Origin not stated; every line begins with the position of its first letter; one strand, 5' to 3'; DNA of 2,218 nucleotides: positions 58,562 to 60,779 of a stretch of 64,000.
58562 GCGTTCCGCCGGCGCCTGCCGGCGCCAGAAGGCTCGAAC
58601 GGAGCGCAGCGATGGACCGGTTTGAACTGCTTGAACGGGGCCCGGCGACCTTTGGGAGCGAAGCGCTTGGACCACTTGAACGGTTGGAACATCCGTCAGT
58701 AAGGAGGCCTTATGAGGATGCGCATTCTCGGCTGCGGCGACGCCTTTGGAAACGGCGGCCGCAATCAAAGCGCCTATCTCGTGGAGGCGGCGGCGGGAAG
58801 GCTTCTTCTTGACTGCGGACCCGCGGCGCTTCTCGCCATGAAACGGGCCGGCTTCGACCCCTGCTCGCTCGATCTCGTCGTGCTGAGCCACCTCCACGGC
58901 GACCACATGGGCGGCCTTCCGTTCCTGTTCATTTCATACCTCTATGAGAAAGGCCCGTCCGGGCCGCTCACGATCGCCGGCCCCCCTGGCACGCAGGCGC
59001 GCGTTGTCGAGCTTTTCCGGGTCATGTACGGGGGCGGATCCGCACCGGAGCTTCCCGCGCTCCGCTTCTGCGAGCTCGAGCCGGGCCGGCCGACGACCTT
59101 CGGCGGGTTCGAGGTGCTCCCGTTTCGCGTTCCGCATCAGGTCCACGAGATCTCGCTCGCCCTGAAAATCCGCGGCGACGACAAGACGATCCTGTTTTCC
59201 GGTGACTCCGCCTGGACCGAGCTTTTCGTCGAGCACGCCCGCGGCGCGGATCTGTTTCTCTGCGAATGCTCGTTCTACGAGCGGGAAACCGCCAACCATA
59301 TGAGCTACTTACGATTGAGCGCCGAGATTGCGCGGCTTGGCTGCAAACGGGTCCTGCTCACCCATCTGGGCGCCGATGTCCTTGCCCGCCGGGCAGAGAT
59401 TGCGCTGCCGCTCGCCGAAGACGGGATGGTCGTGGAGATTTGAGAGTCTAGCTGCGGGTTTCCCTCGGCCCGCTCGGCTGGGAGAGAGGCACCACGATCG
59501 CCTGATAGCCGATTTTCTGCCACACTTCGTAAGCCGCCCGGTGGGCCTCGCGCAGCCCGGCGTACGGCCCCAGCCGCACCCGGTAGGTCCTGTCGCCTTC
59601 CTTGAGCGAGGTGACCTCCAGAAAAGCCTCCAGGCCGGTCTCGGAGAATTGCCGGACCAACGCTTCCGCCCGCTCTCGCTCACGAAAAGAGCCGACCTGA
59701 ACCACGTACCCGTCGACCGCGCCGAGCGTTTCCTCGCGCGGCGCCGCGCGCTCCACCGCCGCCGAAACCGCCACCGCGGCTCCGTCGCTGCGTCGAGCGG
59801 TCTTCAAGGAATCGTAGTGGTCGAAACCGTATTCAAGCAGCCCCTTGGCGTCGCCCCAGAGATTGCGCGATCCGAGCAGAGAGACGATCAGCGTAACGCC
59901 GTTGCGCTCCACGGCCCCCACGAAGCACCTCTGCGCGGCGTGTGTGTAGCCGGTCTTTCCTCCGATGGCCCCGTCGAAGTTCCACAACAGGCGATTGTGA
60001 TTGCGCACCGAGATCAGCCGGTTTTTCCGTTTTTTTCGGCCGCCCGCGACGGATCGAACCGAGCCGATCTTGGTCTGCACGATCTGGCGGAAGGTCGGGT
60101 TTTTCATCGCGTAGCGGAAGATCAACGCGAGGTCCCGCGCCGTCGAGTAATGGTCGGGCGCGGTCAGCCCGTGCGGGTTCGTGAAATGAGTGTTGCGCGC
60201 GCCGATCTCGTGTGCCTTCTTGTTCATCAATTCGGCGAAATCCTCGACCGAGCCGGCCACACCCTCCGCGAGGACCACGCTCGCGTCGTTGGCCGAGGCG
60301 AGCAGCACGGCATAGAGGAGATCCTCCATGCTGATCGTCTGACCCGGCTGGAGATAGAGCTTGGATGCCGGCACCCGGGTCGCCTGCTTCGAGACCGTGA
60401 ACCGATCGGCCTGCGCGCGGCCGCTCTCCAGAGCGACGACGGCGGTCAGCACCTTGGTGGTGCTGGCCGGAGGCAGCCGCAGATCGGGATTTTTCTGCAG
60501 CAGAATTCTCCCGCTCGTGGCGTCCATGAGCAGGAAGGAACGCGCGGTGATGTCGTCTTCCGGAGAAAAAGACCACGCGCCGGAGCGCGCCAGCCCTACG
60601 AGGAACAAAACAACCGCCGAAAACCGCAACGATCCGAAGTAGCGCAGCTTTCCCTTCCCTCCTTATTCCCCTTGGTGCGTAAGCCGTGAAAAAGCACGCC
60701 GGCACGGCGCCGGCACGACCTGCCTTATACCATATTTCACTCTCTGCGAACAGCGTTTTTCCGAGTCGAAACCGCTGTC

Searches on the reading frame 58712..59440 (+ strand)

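Call 75: search_protein_families(library=pfam, proteins=[window:58712-59440:+], max_evalue=0.001)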
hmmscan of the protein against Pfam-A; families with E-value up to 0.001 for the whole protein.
window:58712-59440:+ (243 aa): 3 families
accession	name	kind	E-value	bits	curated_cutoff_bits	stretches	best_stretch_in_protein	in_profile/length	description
PF12706.13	Lactamase_B_2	-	3.7e-20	72.8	27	1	30-218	2-199/200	Beta-lactamase superfamily domain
PF00753.33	Lactamase_B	-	6.7e-14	52.7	22.7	1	15-173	2-157/196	Metallo-beta-lactamase superfamily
PF23023.1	Anti-Pycsar_Apyc1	-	6.5e-07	29.5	50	1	2-74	4-75/250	Anti-Pycsar protein Apyc1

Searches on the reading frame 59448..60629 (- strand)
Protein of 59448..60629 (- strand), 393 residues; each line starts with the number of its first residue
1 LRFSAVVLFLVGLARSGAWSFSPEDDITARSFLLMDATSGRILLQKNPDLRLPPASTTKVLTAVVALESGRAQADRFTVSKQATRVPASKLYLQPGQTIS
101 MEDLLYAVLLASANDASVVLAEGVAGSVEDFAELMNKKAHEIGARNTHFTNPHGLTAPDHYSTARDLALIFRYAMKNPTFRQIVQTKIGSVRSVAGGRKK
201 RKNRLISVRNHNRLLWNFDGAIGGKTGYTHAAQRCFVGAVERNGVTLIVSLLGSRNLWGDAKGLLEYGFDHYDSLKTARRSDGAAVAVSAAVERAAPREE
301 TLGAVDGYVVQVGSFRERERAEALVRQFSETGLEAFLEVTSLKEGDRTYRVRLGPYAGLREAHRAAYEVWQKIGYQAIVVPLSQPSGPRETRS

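Call 75: search_protein_families(library=pfam, proteins=[window:59448-60629:-], max_evalue=0.001)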
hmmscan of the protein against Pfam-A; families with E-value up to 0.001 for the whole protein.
window:59448-60629:- (393 aa): 4 families
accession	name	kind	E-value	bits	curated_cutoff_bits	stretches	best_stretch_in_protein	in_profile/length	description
PF00768.25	Peptidase_S11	-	8.7e-61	205.9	27.6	1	24-254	7-237/239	D-alanyl-D-alanine carboxypeptidase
PF05036.18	SPOR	-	5.4e-14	52.7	21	1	306-380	3-75/76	SPOR domain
PF13354.11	Beta-lactamase2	-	3.1e-08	33.7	22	1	32-171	2-143/214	Beta-lactamase enzyme family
PF02113.21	Peptidase_S13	-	5.8e-05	22.4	22.8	1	33-69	22-58/444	D-Ala-D-Ala carboxypeptidase 3 (S13) family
